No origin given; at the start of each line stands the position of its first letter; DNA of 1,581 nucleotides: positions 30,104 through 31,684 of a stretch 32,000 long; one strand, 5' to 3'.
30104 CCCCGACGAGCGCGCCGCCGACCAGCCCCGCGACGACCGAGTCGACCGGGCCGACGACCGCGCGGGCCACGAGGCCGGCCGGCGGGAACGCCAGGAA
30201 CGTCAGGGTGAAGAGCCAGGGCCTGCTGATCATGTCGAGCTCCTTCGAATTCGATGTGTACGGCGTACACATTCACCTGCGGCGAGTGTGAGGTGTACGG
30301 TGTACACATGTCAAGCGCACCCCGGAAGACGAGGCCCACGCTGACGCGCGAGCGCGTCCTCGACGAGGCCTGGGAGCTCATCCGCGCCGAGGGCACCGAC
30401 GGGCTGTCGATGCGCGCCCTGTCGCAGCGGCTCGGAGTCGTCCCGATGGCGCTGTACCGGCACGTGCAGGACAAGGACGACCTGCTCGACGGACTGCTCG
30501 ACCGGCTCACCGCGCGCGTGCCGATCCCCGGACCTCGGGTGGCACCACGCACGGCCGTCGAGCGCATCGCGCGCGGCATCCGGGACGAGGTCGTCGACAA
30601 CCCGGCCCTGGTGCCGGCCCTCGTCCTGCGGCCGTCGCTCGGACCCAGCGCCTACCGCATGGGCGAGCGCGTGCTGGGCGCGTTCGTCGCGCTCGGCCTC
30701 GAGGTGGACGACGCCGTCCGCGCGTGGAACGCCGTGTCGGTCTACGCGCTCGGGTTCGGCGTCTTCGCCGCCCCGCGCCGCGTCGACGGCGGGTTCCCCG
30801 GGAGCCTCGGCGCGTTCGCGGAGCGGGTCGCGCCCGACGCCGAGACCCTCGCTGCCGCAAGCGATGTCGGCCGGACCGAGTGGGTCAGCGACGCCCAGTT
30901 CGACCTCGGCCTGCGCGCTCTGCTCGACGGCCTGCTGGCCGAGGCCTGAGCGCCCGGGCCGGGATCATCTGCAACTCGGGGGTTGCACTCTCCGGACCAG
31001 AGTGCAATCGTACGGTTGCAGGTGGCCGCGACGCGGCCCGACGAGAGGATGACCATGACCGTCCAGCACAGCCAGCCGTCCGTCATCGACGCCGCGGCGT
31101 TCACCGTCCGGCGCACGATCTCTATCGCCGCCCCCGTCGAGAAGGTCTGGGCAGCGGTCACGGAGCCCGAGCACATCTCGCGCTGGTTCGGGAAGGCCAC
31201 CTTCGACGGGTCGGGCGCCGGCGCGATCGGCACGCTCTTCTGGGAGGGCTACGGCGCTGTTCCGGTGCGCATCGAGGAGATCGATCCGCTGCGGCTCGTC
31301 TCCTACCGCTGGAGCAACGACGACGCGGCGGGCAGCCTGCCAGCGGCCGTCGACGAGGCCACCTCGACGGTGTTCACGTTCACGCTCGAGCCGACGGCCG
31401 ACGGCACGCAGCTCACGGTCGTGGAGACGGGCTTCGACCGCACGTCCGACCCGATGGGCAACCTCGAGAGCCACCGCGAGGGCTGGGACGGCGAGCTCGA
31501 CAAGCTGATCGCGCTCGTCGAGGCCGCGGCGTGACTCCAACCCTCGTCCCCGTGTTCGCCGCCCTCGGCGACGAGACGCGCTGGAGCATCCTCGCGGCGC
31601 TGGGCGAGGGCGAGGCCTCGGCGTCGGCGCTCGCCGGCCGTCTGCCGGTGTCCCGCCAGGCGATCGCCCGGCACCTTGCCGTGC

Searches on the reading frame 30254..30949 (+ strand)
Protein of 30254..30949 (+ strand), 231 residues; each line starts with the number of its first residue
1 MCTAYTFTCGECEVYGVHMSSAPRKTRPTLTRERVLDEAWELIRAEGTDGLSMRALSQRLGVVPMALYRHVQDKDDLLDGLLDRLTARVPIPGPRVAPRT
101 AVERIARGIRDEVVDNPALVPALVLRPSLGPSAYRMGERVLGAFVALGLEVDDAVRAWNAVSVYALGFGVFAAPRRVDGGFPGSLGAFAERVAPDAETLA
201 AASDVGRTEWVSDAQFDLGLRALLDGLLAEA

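Call 13: search_protein_families(library=pfam, proteins=[window:30254-30949:+], max_evalue=0.001)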
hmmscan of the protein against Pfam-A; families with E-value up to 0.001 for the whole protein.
window:30254-30949:+ (231 aa): 2 families
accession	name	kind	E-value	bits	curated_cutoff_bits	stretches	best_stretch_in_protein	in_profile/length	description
PF02909.22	TetR_C_1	-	1.4e-09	38.4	21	1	99-229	10-144/146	Tetracyclin repressor-like, C-terminal domain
PF00440.29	TetR_N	-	4e-09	36.5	24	1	36-79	2-45/47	Bacterial regulatory proteins, tetR family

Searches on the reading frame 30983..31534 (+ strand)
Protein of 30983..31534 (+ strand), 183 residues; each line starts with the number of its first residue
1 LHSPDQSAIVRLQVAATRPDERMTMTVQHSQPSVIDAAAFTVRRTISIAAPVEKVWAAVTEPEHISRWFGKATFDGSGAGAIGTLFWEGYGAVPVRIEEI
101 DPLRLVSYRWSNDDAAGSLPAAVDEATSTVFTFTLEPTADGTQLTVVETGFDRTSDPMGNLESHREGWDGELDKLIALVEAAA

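Call 13: search_protein_families(library=pfam, proteins=[window:30983-31534:+], max_evalue=0.001)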
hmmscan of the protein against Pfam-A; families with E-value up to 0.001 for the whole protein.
window:30983-31534:+ (183 aa): 2 families
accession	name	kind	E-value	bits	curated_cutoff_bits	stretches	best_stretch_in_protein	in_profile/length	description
PF08327.17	AHSA1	-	5e-18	66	22.1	1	50-180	2-125/125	Activator of Hsp90 ATPase homolog 1-like protein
PF10604.15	Polyketide_cyc2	-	8.4e-11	42.8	27.4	1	40-173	2-131/142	Polyketide cyclase / dehydrase and lipid transport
